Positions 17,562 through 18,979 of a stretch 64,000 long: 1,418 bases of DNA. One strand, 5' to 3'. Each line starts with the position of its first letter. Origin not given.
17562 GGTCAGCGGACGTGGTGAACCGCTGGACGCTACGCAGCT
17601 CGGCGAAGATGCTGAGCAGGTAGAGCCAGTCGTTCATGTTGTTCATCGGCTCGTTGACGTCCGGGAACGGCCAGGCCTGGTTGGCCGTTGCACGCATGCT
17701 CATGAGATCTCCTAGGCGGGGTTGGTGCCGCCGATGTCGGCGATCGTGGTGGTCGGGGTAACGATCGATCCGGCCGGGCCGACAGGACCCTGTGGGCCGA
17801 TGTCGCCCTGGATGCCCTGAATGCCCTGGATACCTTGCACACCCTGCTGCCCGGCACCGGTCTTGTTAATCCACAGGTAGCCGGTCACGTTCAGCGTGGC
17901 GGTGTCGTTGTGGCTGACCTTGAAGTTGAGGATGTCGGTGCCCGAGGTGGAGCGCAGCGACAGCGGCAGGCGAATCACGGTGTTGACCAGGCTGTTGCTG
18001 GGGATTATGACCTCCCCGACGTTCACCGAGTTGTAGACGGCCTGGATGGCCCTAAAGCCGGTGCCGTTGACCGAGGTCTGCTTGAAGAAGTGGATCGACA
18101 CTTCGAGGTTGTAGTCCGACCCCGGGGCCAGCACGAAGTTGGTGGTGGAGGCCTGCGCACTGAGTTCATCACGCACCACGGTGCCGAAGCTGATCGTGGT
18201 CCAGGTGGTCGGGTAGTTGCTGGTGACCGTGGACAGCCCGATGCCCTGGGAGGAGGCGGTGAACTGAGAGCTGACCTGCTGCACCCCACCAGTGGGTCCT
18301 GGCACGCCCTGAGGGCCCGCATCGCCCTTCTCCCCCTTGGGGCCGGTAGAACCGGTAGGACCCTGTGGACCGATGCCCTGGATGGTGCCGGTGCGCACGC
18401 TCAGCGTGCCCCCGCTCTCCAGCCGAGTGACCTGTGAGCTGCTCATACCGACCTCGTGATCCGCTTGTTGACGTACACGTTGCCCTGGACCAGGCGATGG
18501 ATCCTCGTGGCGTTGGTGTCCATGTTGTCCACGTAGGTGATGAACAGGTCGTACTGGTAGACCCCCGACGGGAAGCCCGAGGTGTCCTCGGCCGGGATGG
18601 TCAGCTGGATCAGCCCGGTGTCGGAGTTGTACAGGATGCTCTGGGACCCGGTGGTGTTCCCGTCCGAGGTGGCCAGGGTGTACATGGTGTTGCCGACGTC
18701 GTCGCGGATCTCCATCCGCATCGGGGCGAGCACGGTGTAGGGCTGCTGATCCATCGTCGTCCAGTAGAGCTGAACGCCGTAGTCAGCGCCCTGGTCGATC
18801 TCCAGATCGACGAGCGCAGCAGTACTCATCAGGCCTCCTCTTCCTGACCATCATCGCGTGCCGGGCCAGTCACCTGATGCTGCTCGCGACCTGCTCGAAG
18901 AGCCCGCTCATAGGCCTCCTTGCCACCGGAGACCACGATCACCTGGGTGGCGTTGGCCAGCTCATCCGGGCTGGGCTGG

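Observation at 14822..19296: Fibre-like genes, one with collagen repeats, lie between the small and large terminase genes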

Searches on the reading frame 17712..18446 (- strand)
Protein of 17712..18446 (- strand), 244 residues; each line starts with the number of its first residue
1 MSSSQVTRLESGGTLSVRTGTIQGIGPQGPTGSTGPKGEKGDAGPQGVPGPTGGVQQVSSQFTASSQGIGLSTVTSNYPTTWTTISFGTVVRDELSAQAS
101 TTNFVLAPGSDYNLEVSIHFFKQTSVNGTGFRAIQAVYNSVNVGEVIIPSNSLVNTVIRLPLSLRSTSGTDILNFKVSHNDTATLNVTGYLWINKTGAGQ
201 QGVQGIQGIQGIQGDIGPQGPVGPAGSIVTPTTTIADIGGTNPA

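Call 4: search_protein_families(library=pfam, proteins=[window:17712-18446:-], max_evalue=0.01)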
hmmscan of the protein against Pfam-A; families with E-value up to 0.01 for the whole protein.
window:17712-18446:- (244 aa): 1 family
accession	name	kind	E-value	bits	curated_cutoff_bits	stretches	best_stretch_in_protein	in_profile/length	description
PF01391.23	Collagen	-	4.9e-07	29.9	27.2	2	199-226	16-43/60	Collagen triple helix repeat (20 copies)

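Call 5: search_protein_families(library=phrogs, proteins=[window:17712-18446:-], max_evalue=0.01)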
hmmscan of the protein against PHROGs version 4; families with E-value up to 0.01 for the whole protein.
window:17712-18446:- (244 aa): 39 families (the best 25 are shown)
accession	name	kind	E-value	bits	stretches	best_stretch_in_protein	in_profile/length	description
phrog_10972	-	tail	1.6e-14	55.1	2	26-57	166-199/343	tail fiber protein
phrog_6320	-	tail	9.6e-14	52.1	1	23-226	121-197/745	tail fiber protein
phrog_366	-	tail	3.3e-11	44.3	2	20-113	339-439/474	tail fiber protein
phrog_5073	-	tail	1.5e-09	38.4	2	25-141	328-437/519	tail fiber protein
phrog_1658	-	unknown function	2.3e-09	38.4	2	19-57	69-107/239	-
phrog_18350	-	tail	2.3e-08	35.1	2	11-65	145-205/253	tail fiber protein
phrog_3890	-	tail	2.5e-08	31.8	2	20-92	3018-3090/3453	straight fibre tail protein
phrog_1806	-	tail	9.1e-08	32.7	2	195-227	184-216/276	collagen like minor tail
phrog_17587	-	tail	2.1e-07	30.8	1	198-228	348-377/641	tail fiber protein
phrog_35520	-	tail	1.5e-06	27.7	1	13-62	393-440/1199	tail protein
phrog_26654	-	unknown function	1.7e-06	28.7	1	24-68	86-148/360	-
phrog_33406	-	tail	2.7e-06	27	1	25-54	217-246/651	tail fiber protein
phrog_32123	-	unknown function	2.9e-06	26.9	1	22-55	258-292/532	-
phrog_4013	-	unknown function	5.2e-06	26.4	1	18-92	106-185/659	-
phrog_22681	-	DNA, RNA and nucleotide metabolism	8.5e-06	26.7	1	24-53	118-147/157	DNA polymerase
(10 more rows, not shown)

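Call 42: search_protein_families(library=ncbifam, proteins=[window:17712-18446:-], max_evalue=0.1)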
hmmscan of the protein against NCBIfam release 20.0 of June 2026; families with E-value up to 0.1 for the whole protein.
window:17712-18446:- (244 aa): 3 families
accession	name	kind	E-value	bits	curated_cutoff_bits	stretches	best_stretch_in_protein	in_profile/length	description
NF046116.1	adhesin_Lcl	equivalog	1.8e-09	36.7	500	2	26-61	180-215/431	collagen-like adhesin Lcl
NF038329.2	gly_rich_SclB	equivalog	5.6e-06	25.5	325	2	198-226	149-177/442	LPXTG-anchored collagen-like adhesin Scl2/SclB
NF038330.1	adhesin_SclA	exception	3.4e-05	23.6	400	2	196-228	204-236/405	LPXTG-anchored collagen-like adhesin Scl1/SclA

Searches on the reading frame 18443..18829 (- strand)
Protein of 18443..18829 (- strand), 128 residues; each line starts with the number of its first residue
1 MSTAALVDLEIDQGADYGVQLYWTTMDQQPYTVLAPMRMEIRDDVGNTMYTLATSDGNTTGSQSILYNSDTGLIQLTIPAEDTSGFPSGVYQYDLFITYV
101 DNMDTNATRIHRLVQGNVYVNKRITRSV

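Call 4: search_protein_families(library=pfam, proteins=[window:18443-18829:-], max_evalue=0.01)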
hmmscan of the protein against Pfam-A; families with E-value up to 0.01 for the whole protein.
window:18443-18829:- (128 aa): 1 family
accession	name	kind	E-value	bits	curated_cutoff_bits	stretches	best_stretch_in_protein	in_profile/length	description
PF23926.2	LtfC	-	1.9e-05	25.6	27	1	7-120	5-99/100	LtfC-like, beta-sandwich domain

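Call 5: search_protein_families(library=phrogs, proteins=[window:18443-18829:-], max_evalue=0.01)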
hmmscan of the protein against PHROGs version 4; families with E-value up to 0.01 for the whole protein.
window:18443-18829:- (128 aa): 2 families
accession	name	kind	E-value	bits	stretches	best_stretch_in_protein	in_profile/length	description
phrog_1084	-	unknown function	2e-17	64.4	1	2-127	3-117/123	unknown function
phrog_3304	-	tail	0.0001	23.2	1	67-126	60-114/177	L-shaped tail fiber protein assembly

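Call 36: search_dna_similar(query=window:18443-18829:-, collection=phages, mode=protein, max_rows=40, max_evalue=0.01, rows=spread)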
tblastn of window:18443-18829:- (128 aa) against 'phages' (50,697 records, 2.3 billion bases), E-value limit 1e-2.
Records with a match: 2; places in all: 2; records where one place covers at least 80% of the query: 2.
Best place of each record, by identity: <60% 2.
By first word of the organism name: Acidovorax 2.
By host as written in the record: Acidovorax citrulli 2.
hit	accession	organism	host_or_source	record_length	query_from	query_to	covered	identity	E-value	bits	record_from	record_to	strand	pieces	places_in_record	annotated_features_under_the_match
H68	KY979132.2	Acidovorax phage ACP17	Acidovorax citrulli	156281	1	125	98%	33.1%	2e-5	48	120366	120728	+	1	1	hypothetical protein (x2)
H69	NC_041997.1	Acidovorax phage ACP17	Acidovorax citrulli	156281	1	125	98%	33.1%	2e-5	48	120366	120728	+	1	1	hypothetical protein (x2)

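Call 42: search_protein_families(library=ncbifam, proteins=[window:18443-18829:-], max_evalue=0.1)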
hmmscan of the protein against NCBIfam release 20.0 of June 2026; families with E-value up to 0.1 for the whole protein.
window:18443-18829:- (128 aa): 0 families

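Call 50: search_solved_structures(query=window:18443-18829:-, max_evalue=10, show_alignments=2)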
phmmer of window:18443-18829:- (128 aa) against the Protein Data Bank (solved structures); distinct sequences matched with E-value up to 10: 12.
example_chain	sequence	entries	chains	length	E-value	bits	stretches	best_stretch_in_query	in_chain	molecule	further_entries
8rtq_AAA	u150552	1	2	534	0.56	13.4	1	66-98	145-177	Bilirubin oxidase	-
6i3l_A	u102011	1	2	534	0.56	13.4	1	66-98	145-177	Bilirubin oxidase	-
6i3k_A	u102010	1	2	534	0.56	13.4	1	66-98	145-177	Bilirubin oxidase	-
8rtr_AAA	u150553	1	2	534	0.57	13.4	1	66-98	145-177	Bilirubin oxidase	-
2xll_A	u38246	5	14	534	0.57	13.4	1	66-98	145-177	BILIRUBIN OXIDASE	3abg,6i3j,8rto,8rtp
6iqz_A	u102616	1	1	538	0.57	13.4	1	66-98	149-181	Bilirubin oxidase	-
6iqx_A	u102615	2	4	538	0.57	13.4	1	66-98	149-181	Bilirubin oxidase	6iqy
4psj_A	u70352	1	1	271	2.9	11.1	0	55-102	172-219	OR464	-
3ckf_A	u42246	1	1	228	3.9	10.7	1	36-90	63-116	Outer surface protein A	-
2oy1_O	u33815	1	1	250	5.9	10.1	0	36-70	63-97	Outer surface protein A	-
2ol8_O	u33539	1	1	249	6.5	10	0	36-70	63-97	Outer surface protein A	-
2ol6_O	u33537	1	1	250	7.3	9.8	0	36-69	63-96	Outer surface protein A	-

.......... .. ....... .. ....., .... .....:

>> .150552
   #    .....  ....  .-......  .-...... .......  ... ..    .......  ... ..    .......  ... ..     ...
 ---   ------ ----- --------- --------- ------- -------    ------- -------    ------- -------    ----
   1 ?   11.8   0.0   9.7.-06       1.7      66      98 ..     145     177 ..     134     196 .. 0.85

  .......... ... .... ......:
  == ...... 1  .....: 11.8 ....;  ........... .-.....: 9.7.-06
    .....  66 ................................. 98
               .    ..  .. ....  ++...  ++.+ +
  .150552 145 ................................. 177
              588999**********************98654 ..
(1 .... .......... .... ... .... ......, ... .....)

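Call 65: find_homologous_proteins(query=window:18443-18829:-, max_evalue=0.001)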
Query window:18443-18829:- (128 aa): 50 proteins with E <= 0.001 among 52 candidates.
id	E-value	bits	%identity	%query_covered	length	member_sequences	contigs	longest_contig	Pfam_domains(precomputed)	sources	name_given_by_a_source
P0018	3.9e-75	267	96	100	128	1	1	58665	-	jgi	jgi:hypothetical protein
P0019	1.1e-72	259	93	100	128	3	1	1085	-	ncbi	-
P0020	1.7e-72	259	93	100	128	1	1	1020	-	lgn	-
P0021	3.7e-72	258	92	100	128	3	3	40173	PF23926.3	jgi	jgi:hypothetical protein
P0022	1.5e-70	252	91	100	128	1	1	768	PF23926.3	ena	-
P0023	1.4e-69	249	88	100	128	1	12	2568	-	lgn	-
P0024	3.5e-64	232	81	100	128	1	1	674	PF23926.3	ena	-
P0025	4.2e-64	232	83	100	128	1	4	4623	PF23926.3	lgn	-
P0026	1.8e-63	230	81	100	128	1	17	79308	PF23926.3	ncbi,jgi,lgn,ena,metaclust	jgi:hypothetical protein|metaclust:\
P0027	2.4e-63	229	81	100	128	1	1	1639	PF23926.3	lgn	-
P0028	3.1e-63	229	80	100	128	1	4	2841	PF23926.3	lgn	-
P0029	1.4e-62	227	80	100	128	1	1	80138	PF23926.3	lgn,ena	-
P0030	2.0e-59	217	76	100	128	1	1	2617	PF23926.3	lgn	-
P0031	2.0e-59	217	78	100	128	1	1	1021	PF23926.3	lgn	-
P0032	2.2e-58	213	76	100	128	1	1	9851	PF23926.3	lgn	-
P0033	4.6e-58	212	75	100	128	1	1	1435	PF23926.3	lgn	-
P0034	6.9e-58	212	75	100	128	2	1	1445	PF23926.3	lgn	-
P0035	7.5e-58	212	75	100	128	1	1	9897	PF23926.3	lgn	-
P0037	7.0e-57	208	73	100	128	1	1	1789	PF23926.3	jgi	jgi:hypothetical protein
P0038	7.9e-57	208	74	100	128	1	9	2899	PF23926.3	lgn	-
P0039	1.5e-56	207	72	100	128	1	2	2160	PF23926.3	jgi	jgi:hypothetical protein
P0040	2.5e-56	207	73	100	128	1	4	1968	PF23926.3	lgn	-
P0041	2.6e-56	207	73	100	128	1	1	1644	PF23926.3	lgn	-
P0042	2.8e-56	206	73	100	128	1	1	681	PF23926.3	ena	-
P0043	3.2e-56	206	73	100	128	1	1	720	PF23926.3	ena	-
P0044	6.7e-55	202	72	100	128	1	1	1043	PF23926.3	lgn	-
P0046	1.5e-54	201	70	99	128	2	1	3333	PF23926.3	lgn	-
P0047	2.5e-54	200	70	100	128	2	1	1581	PF23926.3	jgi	jgi:hypothetical protein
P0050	1.8e-52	194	70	100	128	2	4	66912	PF23926.3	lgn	-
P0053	1.2e-42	162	60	100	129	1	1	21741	PF23926.3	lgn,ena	-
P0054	5.6e-42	160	61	95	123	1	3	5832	PF23926.3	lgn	-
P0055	6.9e-41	157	59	100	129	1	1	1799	PF23926.3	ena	-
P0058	2.9e-33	132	47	100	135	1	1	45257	-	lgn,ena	-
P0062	4.0e-30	122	51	100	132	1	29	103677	-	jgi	jgi:hypothetical protein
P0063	8.8e-29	118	50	100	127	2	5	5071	PF23926.3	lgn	-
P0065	8.4e-28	115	51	94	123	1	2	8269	PF23926.3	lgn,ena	-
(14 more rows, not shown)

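Call 67: find_encoding_contigs(protein=P0062, flank=8000, max_places=1)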
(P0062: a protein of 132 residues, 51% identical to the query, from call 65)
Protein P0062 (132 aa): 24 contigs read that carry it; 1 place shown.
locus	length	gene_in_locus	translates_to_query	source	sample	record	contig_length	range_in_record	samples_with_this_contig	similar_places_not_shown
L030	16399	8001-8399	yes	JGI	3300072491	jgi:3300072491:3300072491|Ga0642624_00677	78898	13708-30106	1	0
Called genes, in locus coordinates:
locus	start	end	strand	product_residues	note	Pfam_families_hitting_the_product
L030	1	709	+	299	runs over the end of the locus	-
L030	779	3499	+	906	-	PF02811:PHP, PF07733:DNA_pol3_alpha, PF17657:DNA_pol3_finger, PF14579:HHH_6 (weak)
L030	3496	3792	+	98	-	-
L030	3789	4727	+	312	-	-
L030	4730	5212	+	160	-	-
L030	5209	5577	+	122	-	-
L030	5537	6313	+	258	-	-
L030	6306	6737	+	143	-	-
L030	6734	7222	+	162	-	-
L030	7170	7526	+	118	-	PF02467:Whib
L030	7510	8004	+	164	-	PF13384:HTH_23 (faint)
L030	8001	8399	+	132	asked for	-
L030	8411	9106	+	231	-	PF01391:Collagen (faint)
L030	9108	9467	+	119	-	-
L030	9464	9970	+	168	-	-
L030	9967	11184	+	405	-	-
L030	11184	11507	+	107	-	-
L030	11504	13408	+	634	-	-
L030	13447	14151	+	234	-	-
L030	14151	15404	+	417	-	-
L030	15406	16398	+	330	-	-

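Call 68: find_encoding_contigs(protein=P0058, flank=8000, max_places=1)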
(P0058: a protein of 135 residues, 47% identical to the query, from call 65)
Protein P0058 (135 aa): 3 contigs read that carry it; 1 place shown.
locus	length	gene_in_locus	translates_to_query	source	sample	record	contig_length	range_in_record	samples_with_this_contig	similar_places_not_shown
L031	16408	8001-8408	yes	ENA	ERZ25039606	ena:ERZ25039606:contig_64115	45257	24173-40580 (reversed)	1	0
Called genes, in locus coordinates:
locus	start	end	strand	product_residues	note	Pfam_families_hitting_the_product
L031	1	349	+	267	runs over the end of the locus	PF01807:Zn_ribbon_DnaG (weak), PF13155:Toprim_2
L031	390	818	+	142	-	-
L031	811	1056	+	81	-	-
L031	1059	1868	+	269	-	-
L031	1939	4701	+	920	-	PF02811:PHP, PF07733:DNA_pol3_alpha, PF17657:DNA_pol3_finger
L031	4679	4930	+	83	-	-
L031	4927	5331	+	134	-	-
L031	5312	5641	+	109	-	-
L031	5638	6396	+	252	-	-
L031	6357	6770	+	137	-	-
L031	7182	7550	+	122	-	PF02467:Whib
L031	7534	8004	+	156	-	-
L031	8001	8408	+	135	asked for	-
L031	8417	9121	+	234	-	-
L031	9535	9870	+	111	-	-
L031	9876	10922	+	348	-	-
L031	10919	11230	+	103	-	-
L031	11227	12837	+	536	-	-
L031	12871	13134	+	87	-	-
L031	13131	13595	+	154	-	-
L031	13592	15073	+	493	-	-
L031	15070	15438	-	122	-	PF23140:Gp80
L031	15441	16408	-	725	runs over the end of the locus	-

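Call 73: search_solved_structures(query=A2, max_evalue=10, show_alignments=1)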
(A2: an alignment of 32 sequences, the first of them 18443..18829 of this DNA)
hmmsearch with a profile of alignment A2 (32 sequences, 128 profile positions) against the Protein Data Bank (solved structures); distinct sequences matched with E-value up to 10: 2.
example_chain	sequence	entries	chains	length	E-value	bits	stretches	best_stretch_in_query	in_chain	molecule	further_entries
4psj_A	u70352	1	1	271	0.33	14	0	52-92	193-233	OR464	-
8k5l_A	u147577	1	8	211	1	12.5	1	63-105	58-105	tRNA (cmo5U34)-methyltransferase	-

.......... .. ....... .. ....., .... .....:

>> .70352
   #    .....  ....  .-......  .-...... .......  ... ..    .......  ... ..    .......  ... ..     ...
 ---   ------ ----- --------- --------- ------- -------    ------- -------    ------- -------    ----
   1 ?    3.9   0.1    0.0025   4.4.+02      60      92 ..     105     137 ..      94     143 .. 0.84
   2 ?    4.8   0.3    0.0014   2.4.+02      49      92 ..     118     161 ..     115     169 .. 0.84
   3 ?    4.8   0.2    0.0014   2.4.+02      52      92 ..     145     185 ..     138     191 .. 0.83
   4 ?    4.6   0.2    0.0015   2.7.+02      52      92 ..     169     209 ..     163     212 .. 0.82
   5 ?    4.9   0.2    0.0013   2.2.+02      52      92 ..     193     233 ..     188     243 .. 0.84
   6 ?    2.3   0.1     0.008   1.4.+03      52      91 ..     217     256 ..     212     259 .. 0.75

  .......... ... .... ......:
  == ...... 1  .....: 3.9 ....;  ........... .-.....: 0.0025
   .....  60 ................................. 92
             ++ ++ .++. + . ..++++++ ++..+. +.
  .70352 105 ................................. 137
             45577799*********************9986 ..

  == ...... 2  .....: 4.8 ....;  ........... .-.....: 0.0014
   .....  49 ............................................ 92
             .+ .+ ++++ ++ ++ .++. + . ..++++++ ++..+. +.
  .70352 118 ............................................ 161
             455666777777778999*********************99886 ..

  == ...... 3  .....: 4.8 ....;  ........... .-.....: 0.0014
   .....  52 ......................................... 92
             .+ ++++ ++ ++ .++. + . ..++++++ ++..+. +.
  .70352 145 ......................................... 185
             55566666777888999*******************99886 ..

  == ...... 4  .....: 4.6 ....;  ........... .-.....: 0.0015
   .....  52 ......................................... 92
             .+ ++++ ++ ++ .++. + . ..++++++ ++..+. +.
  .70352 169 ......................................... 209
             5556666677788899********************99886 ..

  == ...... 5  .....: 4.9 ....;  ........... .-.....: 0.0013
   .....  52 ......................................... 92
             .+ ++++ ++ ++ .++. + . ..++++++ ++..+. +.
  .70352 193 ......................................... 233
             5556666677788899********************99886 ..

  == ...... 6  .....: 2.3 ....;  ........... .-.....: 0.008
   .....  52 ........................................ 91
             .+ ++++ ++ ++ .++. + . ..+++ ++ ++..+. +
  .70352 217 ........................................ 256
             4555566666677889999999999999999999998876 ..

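Call 78: predict_structure(alignment_id=A2)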
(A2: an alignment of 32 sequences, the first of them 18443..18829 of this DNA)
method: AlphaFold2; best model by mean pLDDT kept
length: 128 residues; sequences in the alignment: 32
mean_pLDDT: 81.7   pTM: 0.69
mean pLDDT of the five models: 81.7, 81.4, 79.5, 79.4, 75.9
residues with pLDDT >= 90: 35; 70-90: 72; 50-70: 16; < 50: 5
segments of 3 or more residues with pLDDT < 50: 58-60
pLDDT, mean of each block of 10 residues (from residue 1): 78 90 82 81 88 69 78 88 89 88 71 91 66
secondary structure, 60 per line:
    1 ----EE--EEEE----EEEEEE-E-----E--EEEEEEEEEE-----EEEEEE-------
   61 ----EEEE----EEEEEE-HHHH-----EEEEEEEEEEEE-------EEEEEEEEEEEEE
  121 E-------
elements in order: E9-12 E17-22 E33-42 E48-53 E65-68 E73-78 H80-83 E89-100 E108-121

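Call 80: fold_search(model_id=the predicted structure, library=pdb)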
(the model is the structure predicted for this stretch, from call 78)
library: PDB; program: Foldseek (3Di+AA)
matches with E <= 10: 1840; with E <= 0.001: 103
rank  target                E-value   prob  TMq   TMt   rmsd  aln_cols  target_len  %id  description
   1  8hqz_Q                8.4e-07  1.00  0.67  0.62   3.8       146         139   16  Baseplate of DT57C bacteriophage in the full state (released 2023-12-13)
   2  7qg9_L                1.3e-06  1.00  0.65  0.60   5.6       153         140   18  Tail tip of siphophage T5 : common core proteins (released 2022-12-21)
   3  8hqz_T                1.7e-06  1.00  0.66  0.62   4.9       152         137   16  Baseplate of DT57C bacteriophage in the full state (released 2023-12-13)
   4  7qg9_J                3.2e-06  1.00  0.61  0.57   6.1       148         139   17  Tail tip of siphophage T5 : common core proteins (released 2022-12-21)
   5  6umu                  2.5e-05  1.00  0.45  0.50   6.1       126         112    9  Human apo PD-1 triple mutant (released 2019-11-27)
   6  9eht_J                6.7e-05  1.00  0.43  0.48   6.2       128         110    9  Crystal Structure of PD-1/retifanlimab complex (released 2025-12-03)
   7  2z8w_C                9.5e-05  1.00  0.42  0.45   5.5       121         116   13  Structure of an IgNAR-AMA1 complex (released 2007-11-27)
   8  3rbg_D                9.5e-05  1.00  0.35  0.41   6.7       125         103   12  Crystal structure analysis of Class-I MHC restricted T-cell associated molecule (released 2011-05-25)
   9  7amp_A                1.2e-04  1.00  0.51  0.35   5.3       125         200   10  Crystal structure of the complex of HuJovi-1 Fab with the human A6 T-cell receptor TRBC1 (released 2022-04-20)
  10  9hlj_D                1.3e-04  1.00  0.52  0.39   5.0       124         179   13  Crystal structure of GV37-TCR in complex with HLA-C*12:02 with KAYNVTQAF (KF9), a 9-mer epitope from SARS-CoV-2 Nucleo (released 2025-08-06)
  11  3rbg_B                1.3e-04  1.00  0.38  0.46   6.8       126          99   13  Crystal structure analysis of Class-I MHC restricted T-cell associated molecule (released 2011-05-25)
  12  9m8o_Q                1.4e-04  1.00  0.50  0.42  10.5       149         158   11  Cryo-EM structure of bacteriophage NF5 baseplate (released 2025-12-17)
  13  6umv                  1.7e-04  1.00  0.47  0.51   5.8       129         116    9  Human apo PD-1 double mutant (released 2019-11-27)
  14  6v8i_AN               1.8e-04  1.00  0.47  0.49   7.8       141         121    9  Composite atomic model of the Staphylococcus aureus phage 80alpha baseplate (released 2020-03-04)
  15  8gy5_P                1.8e-04  1.00  0.47  0.50   5.6       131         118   10  High-resolution structure of the cemiplimab Fab in complex with PD-1 (released 2023-10-04)
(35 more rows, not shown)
